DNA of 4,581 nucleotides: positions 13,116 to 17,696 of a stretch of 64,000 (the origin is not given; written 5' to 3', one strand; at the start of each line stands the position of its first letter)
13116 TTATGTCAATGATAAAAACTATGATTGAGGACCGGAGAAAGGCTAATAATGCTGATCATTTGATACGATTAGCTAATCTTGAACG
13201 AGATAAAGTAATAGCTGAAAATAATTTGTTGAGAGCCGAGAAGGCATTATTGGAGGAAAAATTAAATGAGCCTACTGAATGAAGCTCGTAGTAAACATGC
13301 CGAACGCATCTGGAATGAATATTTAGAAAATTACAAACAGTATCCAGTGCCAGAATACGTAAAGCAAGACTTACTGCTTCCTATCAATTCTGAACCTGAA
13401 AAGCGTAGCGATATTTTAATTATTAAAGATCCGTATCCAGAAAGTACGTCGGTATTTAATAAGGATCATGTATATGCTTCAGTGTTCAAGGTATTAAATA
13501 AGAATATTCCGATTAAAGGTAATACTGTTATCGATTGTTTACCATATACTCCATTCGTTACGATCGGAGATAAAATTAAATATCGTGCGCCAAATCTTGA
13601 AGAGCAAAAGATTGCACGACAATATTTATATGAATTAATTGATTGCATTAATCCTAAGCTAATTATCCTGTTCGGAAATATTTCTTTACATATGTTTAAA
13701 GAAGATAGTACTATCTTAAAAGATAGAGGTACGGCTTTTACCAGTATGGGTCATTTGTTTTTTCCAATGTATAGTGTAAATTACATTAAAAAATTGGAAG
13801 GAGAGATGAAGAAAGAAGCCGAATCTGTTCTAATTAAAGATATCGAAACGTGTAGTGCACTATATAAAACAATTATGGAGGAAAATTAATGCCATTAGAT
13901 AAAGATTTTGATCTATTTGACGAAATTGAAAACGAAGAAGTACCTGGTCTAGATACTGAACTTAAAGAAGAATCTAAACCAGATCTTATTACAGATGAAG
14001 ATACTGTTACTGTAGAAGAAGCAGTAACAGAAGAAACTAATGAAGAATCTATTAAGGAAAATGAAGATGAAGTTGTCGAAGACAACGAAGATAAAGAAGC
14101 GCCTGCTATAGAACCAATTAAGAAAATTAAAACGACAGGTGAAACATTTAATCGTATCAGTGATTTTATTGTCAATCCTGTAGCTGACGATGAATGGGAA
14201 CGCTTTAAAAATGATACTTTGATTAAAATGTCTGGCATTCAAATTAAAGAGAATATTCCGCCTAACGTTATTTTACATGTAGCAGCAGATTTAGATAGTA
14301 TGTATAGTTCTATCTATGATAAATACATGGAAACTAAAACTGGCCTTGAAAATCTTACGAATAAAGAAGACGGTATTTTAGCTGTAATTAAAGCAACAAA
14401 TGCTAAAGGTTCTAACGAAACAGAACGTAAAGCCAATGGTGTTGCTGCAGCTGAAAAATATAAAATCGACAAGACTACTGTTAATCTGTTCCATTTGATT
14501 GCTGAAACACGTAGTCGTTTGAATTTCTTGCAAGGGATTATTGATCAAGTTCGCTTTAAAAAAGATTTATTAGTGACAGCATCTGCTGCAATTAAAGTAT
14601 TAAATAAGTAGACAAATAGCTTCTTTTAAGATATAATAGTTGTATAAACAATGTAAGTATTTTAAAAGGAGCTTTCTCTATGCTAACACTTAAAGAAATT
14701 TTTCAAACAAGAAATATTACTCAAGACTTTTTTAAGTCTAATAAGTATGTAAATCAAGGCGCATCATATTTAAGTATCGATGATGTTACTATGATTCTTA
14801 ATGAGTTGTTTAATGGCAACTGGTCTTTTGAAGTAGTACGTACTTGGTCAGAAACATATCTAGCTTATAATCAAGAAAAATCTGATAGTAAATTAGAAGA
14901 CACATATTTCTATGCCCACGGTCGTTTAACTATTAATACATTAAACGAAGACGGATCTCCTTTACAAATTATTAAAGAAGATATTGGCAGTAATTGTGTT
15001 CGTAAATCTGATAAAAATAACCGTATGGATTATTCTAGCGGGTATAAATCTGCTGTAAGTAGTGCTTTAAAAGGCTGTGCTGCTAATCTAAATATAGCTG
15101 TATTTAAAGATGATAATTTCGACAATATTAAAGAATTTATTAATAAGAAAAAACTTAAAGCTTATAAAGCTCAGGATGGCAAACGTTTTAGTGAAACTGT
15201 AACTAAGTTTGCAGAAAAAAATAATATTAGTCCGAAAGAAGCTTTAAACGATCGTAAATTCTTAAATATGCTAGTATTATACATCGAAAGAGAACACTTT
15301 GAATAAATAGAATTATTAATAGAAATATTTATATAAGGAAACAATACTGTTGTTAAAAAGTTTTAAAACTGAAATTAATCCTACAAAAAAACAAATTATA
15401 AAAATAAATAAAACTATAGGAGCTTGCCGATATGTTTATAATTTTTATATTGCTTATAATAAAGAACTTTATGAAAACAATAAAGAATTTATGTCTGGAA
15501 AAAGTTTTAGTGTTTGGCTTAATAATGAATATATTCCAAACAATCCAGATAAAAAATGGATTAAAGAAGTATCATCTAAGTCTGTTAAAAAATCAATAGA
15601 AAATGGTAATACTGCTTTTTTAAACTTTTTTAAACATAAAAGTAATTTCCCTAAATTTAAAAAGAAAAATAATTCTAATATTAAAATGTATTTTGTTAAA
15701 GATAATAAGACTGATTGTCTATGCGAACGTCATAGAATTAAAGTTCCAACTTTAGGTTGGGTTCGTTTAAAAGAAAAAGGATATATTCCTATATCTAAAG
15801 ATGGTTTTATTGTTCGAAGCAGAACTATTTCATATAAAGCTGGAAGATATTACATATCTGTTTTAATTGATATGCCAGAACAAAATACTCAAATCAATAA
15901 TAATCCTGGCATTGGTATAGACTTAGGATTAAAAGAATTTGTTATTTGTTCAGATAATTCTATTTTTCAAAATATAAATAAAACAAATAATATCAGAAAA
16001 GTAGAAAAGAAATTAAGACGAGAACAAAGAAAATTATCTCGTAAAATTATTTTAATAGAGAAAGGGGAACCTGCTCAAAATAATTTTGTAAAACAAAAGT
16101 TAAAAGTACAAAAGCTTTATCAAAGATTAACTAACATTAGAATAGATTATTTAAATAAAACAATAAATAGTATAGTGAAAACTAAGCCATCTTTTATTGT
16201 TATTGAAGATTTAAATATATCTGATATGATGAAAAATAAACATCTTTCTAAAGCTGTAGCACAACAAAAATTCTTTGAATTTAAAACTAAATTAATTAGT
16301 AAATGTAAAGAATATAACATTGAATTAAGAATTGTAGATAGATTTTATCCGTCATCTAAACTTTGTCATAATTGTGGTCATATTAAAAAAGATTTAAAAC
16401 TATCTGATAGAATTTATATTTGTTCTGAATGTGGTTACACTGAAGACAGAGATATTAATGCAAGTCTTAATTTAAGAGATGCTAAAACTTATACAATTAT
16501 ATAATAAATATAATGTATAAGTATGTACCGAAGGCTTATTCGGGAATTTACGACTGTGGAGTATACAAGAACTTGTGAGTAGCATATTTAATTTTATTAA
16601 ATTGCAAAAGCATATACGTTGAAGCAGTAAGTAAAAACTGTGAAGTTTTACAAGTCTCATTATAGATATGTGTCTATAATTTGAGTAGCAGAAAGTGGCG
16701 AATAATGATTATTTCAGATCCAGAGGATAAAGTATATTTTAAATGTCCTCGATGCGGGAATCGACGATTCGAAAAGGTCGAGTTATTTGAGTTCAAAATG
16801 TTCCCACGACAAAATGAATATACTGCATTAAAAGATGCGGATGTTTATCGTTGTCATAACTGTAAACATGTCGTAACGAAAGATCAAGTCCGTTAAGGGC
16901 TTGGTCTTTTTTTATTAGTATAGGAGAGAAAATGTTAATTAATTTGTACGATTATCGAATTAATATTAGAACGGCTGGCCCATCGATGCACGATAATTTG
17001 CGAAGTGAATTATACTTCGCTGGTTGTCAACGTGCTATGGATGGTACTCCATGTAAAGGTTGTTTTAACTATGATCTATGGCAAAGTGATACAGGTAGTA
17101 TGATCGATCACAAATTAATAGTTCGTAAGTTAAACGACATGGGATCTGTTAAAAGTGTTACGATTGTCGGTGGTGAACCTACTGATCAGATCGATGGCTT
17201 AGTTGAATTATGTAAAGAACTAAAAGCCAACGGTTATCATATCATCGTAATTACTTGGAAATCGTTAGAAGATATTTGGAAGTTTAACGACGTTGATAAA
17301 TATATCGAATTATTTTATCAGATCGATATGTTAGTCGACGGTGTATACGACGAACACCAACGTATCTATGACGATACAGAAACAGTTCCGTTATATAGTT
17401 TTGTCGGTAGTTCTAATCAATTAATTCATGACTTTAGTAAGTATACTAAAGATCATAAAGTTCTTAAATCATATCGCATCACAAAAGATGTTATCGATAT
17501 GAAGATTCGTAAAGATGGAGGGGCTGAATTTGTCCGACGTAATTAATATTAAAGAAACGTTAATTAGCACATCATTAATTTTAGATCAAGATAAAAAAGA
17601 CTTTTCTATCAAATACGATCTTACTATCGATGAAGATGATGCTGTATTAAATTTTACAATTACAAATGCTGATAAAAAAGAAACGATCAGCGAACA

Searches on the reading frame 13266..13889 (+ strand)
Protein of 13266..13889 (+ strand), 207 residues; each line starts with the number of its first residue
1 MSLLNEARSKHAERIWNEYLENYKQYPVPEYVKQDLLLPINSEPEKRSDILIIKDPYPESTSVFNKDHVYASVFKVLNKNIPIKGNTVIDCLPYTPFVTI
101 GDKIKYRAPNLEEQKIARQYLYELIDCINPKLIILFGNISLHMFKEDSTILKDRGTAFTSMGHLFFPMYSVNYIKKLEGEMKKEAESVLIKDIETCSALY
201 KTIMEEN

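Call 51: search_protein_families(library=pfam, proteins=[window:13266-13889:+], max_evalue=0.001)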
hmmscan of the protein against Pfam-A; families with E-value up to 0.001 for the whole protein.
window:13266-13889:+ (207 aa): 1 family
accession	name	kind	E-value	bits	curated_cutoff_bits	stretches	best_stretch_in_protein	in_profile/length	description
PF03167.25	UDG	-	0.00038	21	24.3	1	89-189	56-136/141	Uracil DNA glycosylase superfamily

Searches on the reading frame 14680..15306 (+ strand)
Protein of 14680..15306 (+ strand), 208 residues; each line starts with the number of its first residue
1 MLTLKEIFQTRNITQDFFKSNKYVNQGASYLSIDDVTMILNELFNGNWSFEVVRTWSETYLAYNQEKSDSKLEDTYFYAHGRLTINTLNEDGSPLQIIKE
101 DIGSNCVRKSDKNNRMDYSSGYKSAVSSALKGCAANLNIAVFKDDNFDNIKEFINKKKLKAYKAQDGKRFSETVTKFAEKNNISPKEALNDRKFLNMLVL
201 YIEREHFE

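Call 52: search_protein_families(library=pfam, proteins=[window:14680-15306:+], max_evalue=0.001)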
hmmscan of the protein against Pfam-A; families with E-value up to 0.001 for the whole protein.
window:14680-15306:+ (208 aa): 1 family
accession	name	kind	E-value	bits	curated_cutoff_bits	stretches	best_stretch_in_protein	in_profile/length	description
PF04098.21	Rad52_Rad22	-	2.5e-07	31.2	20.3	1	19-138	18-127/153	Rad52/22 family double-strand break repair protein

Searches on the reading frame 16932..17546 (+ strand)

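Call 52: search_protein_families(library=pfam, proteins=[window:16932-17546:+], max_evalue=0.001)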
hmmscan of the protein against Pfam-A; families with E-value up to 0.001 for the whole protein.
window:16932-17546:+ (204 aa): 2 families
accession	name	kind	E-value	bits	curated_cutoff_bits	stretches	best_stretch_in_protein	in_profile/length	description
PF13353.11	Fer4_12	-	1.7e-17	64.4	22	1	24-166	7-137/137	4Fe-4S single cluster domain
PF04055.27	Radical_SAM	-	4.5e-07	30.6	29.5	1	31-146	6-120/166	Radical SAM superfamily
